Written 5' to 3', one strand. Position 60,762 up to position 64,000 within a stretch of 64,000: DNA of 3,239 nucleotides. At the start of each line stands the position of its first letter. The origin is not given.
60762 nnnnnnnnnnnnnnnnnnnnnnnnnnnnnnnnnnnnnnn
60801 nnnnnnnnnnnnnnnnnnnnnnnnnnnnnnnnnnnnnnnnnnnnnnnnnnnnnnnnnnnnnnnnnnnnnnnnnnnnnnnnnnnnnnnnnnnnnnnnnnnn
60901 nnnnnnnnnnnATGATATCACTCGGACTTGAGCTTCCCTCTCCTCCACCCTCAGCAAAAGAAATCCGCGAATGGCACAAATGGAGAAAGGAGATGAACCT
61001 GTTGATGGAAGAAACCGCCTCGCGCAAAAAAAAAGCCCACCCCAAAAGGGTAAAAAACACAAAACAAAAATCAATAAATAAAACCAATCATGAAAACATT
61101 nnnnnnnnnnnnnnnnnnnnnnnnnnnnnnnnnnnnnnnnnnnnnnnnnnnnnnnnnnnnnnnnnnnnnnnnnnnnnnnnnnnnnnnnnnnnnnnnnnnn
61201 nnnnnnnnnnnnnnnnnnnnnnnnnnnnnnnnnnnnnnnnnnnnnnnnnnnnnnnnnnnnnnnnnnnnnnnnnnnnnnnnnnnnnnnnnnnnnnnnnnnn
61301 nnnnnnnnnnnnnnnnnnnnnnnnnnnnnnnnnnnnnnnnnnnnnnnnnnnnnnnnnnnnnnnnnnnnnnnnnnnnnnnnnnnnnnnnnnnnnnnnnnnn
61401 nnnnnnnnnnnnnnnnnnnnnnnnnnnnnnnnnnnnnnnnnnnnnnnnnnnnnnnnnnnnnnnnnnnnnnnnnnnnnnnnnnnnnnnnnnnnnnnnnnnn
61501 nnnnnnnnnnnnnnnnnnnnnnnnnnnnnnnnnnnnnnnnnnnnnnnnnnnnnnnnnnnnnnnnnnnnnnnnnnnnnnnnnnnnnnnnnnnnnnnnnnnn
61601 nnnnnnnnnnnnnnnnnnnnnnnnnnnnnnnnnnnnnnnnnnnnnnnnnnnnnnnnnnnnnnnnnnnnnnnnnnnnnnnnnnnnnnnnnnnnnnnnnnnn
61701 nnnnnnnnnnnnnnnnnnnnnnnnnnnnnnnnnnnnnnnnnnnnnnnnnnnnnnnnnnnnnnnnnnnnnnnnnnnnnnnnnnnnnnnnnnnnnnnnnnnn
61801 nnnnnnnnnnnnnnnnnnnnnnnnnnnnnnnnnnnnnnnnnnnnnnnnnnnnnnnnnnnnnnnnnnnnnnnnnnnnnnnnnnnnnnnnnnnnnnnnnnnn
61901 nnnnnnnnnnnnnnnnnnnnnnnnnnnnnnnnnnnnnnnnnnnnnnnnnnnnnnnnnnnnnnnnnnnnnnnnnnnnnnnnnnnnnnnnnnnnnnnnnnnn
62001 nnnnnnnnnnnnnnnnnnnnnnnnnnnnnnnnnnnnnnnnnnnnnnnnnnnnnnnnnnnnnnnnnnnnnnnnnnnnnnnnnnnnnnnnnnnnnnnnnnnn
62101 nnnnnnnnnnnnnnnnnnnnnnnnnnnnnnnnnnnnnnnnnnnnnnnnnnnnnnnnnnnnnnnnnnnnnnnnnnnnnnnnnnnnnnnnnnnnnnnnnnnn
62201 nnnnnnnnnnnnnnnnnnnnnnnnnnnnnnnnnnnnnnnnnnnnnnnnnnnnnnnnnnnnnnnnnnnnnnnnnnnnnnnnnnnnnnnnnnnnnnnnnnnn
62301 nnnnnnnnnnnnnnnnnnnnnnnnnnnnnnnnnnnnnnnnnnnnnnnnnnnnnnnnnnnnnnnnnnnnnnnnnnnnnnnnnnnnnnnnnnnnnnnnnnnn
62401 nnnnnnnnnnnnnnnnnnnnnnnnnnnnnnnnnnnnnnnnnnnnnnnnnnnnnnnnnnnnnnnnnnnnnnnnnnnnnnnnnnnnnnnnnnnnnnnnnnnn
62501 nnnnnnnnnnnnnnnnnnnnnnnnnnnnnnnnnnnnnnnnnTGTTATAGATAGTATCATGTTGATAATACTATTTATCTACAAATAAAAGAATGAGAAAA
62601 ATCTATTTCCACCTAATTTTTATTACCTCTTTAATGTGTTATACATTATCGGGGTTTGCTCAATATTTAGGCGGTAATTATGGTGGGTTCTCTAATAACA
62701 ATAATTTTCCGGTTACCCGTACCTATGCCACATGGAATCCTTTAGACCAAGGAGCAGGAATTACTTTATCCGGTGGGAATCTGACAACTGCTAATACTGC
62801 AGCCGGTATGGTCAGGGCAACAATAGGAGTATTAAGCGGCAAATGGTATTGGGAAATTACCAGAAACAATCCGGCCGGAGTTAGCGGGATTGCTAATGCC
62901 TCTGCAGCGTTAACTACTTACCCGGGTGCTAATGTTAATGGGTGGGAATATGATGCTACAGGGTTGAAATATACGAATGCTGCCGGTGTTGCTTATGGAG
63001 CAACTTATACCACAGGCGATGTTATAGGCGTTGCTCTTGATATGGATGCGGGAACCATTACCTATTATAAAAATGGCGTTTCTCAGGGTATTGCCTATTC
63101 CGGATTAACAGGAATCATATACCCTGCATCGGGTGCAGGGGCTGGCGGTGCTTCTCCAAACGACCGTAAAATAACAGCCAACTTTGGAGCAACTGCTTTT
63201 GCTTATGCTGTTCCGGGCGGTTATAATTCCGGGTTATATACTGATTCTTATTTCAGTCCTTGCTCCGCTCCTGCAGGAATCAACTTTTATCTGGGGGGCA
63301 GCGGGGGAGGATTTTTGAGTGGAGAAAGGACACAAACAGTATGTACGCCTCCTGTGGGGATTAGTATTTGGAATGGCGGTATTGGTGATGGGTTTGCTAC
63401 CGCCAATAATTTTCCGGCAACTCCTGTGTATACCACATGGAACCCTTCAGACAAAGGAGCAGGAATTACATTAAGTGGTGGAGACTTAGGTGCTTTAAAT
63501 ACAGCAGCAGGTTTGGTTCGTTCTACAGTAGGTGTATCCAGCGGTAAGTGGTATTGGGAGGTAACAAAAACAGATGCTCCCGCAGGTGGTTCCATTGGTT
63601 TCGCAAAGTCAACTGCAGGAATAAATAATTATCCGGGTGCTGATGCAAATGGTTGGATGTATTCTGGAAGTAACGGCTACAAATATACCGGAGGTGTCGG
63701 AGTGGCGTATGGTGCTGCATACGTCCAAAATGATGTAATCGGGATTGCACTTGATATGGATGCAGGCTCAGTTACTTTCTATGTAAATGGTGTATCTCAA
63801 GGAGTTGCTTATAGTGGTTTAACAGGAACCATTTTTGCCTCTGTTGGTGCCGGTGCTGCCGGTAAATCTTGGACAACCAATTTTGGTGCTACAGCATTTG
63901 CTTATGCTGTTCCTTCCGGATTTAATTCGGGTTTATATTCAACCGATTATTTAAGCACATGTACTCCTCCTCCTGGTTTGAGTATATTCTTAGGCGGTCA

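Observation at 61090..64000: FGE-sulfatase-domain protein followed by a secreted protein of tandem SPRY/B30.2-like domains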

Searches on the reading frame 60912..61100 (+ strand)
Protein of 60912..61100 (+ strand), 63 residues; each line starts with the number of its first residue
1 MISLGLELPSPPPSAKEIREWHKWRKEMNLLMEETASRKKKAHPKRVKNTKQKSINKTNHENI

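Call 71: search_protein_families(library=pfam, proteins=[window:60912-61100:+], max_evalue=0.01)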
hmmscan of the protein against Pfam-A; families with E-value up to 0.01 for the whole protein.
window:60912-61100:+ (63 aa): 0 families

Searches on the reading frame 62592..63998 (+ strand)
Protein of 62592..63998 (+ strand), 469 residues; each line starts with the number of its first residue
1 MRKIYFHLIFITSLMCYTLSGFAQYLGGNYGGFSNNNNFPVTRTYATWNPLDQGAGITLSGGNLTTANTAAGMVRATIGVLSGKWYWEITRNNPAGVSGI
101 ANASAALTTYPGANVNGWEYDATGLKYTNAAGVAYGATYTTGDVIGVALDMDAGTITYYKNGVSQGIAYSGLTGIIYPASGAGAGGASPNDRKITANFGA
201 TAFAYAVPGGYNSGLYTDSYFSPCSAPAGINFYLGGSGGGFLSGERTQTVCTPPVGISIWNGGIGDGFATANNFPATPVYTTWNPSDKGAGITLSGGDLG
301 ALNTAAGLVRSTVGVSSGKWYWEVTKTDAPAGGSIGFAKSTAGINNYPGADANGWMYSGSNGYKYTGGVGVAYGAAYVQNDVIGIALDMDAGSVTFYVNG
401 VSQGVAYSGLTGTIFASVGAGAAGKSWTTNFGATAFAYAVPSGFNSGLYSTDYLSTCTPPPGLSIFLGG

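Call 6: search_protein_families(library=pfam, proteins=[window:62592-63998:+], max_evalue=1)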
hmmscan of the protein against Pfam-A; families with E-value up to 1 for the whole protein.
window:62592-63998:+ (469 aa): 2 families
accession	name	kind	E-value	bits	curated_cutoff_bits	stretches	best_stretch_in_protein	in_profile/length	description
PF00622.36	SPRY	-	3.2e-37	127.7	26.3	2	319-433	1-120/121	SPRY domain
PF07177.19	Neuralized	-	0.0023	18.3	23.3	0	378-415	95-133/149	Neuralized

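Call 7: search_protein_families(library=ncbifam, proteins=[window:62592-63998:+], max_evalue=0.1)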
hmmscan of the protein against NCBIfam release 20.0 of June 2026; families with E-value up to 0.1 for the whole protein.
window:62592-63998:+ (469 aa): 0 families

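Call 33: find_homologous_proteins(query=window:62592-63998:+, max_evalue=0.001)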
Query window:62592-63998:+ (469 aa): 2419 proteins with E <= 0.001 among 8000 candidates; the best 120 are listed.
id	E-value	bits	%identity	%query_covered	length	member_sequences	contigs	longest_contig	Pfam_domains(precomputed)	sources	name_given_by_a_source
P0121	3.0e-172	592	46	92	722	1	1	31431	PF00622.37,PF07177.20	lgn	-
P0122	1.7e-137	477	40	91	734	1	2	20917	PF00622.37,PF07177.20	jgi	-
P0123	2.1e-113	398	36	86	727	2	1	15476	PF00622.37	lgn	-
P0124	3.8e-108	380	40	88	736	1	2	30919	PF00622.37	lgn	-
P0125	1.4e-96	342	38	87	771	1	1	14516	PF13385.14,PF00622.37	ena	-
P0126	2.3e-93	332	45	87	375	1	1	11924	PF00622.37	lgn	-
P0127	1.4e-88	316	38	86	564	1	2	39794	PF00622.37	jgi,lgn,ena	-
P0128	3.3e-84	301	39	88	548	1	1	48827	PF00622.37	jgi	jgi:hypothetical protein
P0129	3.5e-81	291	43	87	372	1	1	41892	PF00622.37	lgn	-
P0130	7.8e-80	287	43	87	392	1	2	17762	PF00622.37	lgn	-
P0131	3.1e-78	282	33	87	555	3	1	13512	PF00622.37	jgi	jgi:hypothetical protein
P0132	4.0e-77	278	37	87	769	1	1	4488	PF13385.14,PF00622.37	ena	-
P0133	1.2e-76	276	42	87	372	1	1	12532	PF00622.37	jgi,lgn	jgi:hypothetical protein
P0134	1.7e-75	273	38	87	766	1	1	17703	PF00622.37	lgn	-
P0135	1.7e-75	273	39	86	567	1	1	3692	PF00622.37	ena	-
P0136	8.4e-72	261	42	85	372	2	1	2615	PF00622.37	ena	-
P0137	2.6e-71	259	42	87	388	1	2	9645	PF00622.37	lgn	-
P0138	1.2e-66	244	36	87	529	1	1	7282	PF00622.37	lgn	-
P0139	3.5e-66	242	35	80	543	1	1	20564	PF00622.37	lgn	-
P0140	1.0e-64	237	44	37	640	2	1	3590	PF22352.3,PF17957.8,PF13750.13,PF00622.37,PF19077.7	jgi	jgi:hypothetical protein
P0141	1.1e-62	231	52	36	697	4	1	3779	PF27728.1,PF00622.37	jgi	jgi:hypothetical protein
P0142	3.0e-62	229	34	88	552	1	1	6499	PF00622.37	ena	-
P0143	1.7e-60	223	46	36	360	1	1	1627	PF00622.37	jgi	jgi:hypothetical protein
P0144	1.3e-59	220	39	78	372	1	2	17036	PF00622.37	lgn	-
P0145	1.5e-59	220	47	37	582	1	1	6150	PF13385.14,PF00622.37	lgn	-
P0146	2.2e-59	220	48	35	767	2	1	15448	PF24299.2,PF00622.37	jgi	jgi:hypothetical protein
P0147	1.2e-51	194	56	36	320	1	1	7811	PF00622.37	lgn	-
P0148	5.2e-51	192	45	38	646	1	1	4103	PF21722.5,PF00622.37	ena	-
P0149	9.2e-51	191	52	36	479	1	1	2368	PF00622.37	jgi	jgi:hypothetical protein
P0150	1.1e-50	191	36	88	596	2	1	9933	PF13385.14,PF00622.37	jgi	-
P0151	2.4e-50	190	56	38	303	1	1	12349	PF00622.37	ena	-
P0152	3.0e-50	189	36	85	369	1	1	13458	PF00622.37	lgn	-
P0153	6.5e-49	185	36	87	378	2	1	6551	PF00622.37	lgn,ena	-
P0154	1.8e-48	184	46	35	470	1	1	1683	PF13385.14,PF00622.37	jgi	jgi:hypothetical protein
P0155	9.3e-48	181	49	48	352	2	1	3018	PF00622.37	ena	-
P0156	1.0e-47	181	38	83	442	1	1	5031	PF00622.37,PF07177.20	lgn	-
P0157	1.6e-46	177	35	88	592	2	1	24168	PF13385.14,PF00622.37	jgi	-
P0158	2.7e-46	176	56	37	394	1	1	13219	PF00622.37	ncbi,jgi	jgi:hypothetical protein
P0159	2.7e-45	173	47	37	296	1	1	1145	PF00622.37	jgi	jgi:hypothetical protein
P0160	4.9e-45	172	58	39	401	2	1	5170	PF13385.14,PF00622.37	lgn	-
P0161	1.5e-44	171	36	86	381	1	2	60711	PF00622.37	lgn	-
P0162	2.7e-44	170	46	35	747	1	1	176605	PF21722.5,PF00622.37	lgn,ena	-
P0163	6.2e-44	169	47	35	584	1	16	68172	PF13385.14,PF00622.37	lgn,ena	-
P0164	6.4e-44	169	56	36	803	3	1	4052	PF24299.2,PF00622.37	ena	-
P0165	1.1e-43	168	57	36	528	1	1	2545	PF00622.37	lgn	-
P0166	3.3e-43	166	45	33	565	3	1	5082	PF24299.2,PF13385.14,PF00622.37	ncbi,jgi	jgi:hypothetical protein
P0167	3.4e-43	166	54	37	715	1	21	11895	PF13385.14,PF00622.37,PF02210.32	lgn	-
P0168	1.0e-42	165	53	42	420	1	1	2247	PF13385.14,PF00622.37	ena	-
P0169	1.1e-42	165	46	36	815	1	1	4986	PF24299.2,PF00622.37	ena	-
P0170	1.2e-42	164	52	38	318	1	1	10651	PF14341.12,PF00622.37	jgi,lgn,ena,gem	-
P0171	1.5e-42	164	44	38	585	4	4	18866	PF00622.37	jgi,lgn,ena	jgi:hypothetical protein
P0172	2.1e-42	164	44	36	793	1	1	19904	PF24299.2,PF00622.37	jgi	jgi:hypothetical protein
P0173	3.2e-42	163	55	38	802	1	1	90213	PF13385.14,PF00622.37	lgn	-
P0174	4.3e-42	163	54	36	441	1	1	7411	PF13385.14,PF00622.37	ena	-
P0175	5.8e-42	162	48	29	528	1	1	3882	PF00622.37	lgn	-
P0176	1.2e-41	161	39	41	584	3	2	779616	PF00622.37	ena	-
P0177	1.2e-41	161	52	38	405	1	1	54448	PF13385.14,PF00622.37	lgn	-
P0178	1.3e-41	161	48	37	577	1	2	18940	PF13385.14,PF00622.37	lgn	-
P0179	2.4e-41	160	56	36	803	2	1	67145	PF00622.37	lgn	-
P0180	3.3e-41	160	35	78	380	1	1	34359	PF00622.37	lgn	-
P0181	3.5e-41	160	51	36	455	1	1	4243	PF00622.37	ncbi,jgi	jgi:hypothetical protein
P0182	3.7e-41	159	46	39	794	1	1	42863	PF24299.2,PF00622.37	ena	-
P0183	4.4e-41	159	46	39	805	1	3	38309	PF24299.2,PF00622.37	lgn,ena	-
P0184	4.9e-41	159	52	36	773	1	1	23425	PF24299.2,PF00622.37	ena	-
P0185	6.2e-41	159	34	86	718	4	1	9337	PF00622.37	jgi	jgi:hypothetical protein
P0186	9.6e-41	158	48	29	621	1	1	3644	PF24299.2,PF00622.37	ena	-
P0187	1.0e-40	158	51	39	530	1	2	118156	PF00622.37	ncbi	-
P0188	1.1e-40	158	54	38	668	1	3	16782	PF13550.14,PF00622.37,PF23666.3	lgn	-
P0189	1.3e-40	158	54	37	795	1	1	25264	PF24299.2,PF00622.37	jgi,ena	jgi:hypothetical protein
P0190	1.5e-40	157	56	36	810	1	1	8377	PF24299.2,PF13385.14,PF00622.37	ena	-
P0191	1.5e-40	157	54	36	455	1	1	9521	PF00622.37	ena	-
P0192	2.0e-40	157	56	37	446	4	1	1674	PF00622.37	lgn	-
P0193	2.5e-40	157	56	37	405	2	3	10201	PF13385.14,PF00622.37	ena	-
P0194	2.5e-40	157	54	37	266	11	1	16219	PF00622.37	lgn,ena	-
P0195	4.5e-40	156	33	88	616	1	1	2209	PF00622.37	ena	-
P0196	5.3e-40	156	46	39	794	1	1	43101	PF24299.2,PF00622.37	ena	-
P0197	6.8e-40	155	49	37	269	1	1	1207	PF00622.37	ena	-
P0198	7.2e-40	155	40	38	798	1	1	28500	PF24299.2,PF00622.37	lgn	-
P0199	7.3e-40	155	54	38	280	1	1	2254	PF13385.14,PF00622.37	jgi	jgi:hypothetical protein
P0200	7.3e-40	155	54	37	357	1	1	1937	PF00622.37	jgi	jgi:SPRY domain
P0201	8.0e-40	155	54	38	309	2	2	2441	PF00622.37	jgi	jgi:hypothetical protein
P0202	9.1e-40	155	54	35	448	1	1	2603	PF13385.14,PF00622.37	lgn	-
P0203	9.9e-40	155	29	95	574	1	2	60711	PF00622.37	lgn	-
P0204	1.1e-39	155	55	38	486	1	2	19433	PF00622.37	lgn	-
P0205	2.1e-39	154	50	40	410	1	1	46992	PF00622.37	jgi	-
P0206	2.5e-39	153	52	37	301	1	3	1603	PF00622.37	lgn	-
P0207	3.2e-39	153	50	38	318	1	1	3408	PF00622.37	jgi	-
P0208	5.2e-39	152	53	37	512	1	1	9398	PF13385.14,PF00622.37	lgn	-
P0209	5.6e-39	152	53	37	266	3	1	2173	PF00622.37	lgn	-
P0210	7.1e-39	152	53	37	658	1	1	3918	PF00622.37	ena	-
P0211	7.4e-39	152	50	39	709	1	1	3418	PF24299.2,PF13385.14,PF00622.37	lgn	-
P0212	7.9e-39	152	50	41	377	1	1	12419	PF00622.37,PF00041.28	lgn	-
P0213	1.5e-38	151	51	36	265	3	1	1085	PF00622.37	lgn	-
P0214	1.6e-38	151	44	37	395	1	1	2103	PF00622.37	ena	-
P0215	2.6e-38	150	46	42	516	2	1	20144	PF00622.37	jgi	jgi:hypothetical protein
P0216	2.7e-38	150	54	36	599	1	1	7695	PF13385.14,PF00622.37,PF00041.28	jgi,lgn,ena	-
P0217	2.7e-38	150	50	40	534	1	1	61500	PF05658.20,PF00622.37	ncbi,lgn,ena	-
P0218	3.0e-38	150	51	35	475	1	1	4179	PF00622.37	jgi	jgi:hypothetical protein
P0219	3.0e-38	150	47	38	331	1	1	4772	PF00622.37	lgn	-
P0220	3.9e-38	150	52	38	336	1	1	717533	PF00622.37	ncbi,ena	-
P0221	4.4e-38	149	51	36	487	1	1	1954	PF13385.14,PF00622.37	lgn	-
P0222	5.5e-38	149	54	33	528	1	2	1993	PF07963.18,PF00622.37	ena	-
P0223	5.7e-38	149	35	85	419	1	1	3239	PF00622.37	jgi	-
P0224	5.9e-38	149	50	36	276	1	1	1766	PF00622.37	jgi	jgi:hypothetical protein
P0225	6.3e-38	149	50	37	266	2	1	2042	PF00622.37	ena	-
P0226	6.7e-38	149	49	37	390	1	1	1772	PF00622.37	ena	-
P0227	7.7e-38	149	50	38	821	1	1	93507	PF03629.25,PF00622.37,PF00041.28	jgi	jgi:chitodextrinase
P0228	9.0e-38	148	51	38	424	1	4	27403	PF13385.14,PF00622.37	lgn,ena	-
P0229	1.1e-37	148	48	38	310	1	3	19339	PF00622.37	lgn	-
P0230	1.3e-37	148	46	35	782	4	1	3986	PF24299.2,PF07953.21,PF00622.37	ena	-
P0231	1.4e-37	148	52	37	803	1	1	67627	PF00622.37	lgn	-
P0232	1.4e-37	148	54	36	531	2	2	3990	PF24299.2,PF00622.37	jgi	jgi:hypothetical protein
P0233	1.6e-37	147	52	39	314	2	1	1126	PF00622.37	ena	-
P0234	2.1e-37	147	52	38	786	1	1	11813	PF24299.2,PF00622.37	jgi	jgi:SPRY domain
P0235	2.2e-37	147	53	37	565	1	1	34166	PF00622.37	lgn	-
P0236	3.0e-37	147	49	38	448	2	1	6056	PF00754.32,PF00622.37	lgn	-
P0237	3.3e-37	146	49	36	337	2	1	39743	PF00622.37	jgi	jgi:hypothetical protein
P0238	3.8e-37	146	52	38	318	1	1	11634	PF00622.37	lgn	-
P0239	4.4e-37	146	51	36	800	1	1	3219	PF24299.2,PF00622.37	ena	-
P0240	5.0e-37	146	30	92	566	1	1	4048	PF00622.37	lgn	-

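Call 77: search_protein_families(library=pfam, proteins=[P0146, P0162, P0141, P0140, P0188, P0121, P0125], max_evalue=0.001)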
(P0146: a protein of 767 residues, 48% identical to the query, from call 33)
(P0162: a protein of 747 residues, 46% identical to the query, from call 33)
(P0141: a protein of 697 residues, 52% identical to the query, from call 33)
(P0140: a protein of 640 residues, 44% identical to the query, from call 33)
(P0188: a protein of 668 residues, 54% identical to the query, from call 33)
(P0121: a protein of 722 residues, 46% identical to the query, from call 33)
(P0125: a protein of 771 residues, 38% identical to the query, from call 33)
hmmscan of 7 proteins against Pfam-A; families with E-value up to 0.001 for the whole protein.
P0146 (767 aa): 2 families
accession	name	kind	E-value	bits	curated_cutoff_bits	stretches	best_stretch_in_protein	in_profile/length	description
PF24299.1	DUF7483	-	1e-102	344.1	27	1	454-760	5-330/330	Domain of unknown function (DUF7483)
PF00622.36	SPRY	-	5.8e-18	65.6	26.3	1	312-425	1-121/121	SPRY domain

P0162 (747 aa): 2 families
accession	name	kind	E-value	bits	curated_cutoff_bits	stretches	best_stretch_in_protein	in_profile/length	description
PF00622.36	SPRY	-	1.6e-35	122.3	26.3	3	315-425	1-116/121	SPRY domain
PF21722.4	Gly_rich_2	-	4.6e-07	30.5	24.3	1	48-216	10-167/226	Glycine-rich domain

P0141 (697 aa): 1 family
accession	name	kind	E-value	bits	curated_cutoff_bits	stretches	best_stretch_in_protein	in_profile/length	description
PF00622.36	SPRY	-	1.4e-43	148.2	26.3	2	5-121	1-120/121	SPRY domain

P0140 (640 aa): 5 families
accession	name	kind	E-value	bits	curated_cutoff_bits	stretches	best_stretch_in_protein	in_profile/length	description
PF00622.36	SPRY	-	2.3e-38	131.4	26.3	2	323-436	1-120/121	SPRY domain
PF17957.7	Big_7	-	9.4e-32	109.9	24.1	2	184-249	1-68/70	Bacterial Ig domain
PF22352.2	K319L-like_PKD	-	7.4e-13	48.8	27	1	14-70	27-84/84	K319L-like, PKD domain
PF19077.6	Big_13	-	6.2e-12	46.3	27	1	202-270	32-100/102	Bacterial Ig-like domain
PF13750.12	Big_3_3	-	8.2e-08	32.5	27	1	133-211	2-76/157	Bacterial Ig-like domain (group 3)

P0188 (668 aa): 3 families
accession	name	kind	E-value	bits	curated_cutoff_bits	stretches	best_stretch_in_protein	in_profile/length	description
PF13550.12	Phage-tail_3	-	3.7e-29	102.2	23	1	4-137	27-157/164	Putative phage tail protein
PF23666.2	Rcc01698_C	-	6.6e-27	94.2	27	1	240-333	1-98/98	Rcc01698-like, C-terminal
PF00622.36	SPRY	-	4.8e-19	69.1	26.3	1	539-651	1-119/121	SPRY domain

P0121 (722 aa): 2 families
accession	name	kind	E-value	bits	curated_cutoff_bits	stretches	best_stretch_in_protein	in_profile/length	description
PF00622.36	SPRY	-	3.7e-74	247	26.3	4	235-348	1-120/121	SPRY domain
PF07177.19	Neuralized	-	2.8e-06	27.7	23.3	0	282-333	94-136/149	Neuralized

P0125 (771 aa): 2 families
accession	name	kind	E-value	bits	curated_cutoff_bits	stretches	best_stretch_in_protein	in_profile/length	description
PF00622.36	SPRY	-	2.5e-50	170.1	26.3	3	276-392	1-119/121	SPRY domain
PF13385.13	Laminin_G_3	-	1.3e-15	58.2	27.6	1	90-207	16-139/151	Concanavalin A-like lectin/glucanases superfamily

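Call 78: find_encoding_contigs(protein=P0121, flank=10000, max_places=1)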
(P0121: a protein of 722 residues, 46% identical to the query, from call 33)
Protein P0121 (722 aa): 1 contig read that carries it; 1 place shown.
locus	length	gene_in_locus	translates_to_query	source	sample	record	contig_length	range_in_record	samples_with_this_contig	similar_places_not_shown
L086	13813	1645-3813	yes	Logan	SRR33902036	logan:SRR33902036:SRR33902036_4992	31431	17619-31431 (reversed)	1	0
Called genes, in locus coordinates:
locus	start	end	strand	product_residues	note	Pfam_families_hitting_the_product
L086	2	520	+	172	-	?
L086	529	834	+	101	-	PF23148:Gp77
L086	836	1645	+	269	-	-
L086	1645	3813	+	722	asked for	PF00622:SPRY, PF07177:Neuralized (faint), PF00622:SPRY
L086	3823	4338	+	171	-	PF14301:DUF4376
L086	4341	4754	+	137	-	-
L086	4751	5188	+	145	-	-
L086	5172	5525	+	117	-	-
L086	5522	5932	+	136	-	PF18925:DUF5675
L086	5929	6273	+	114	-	-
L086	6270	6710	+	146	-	-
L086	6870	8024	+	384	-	-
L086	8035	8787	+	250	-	-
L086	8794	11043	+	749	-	-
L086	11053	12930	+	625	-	PF13385:Laminin_G_3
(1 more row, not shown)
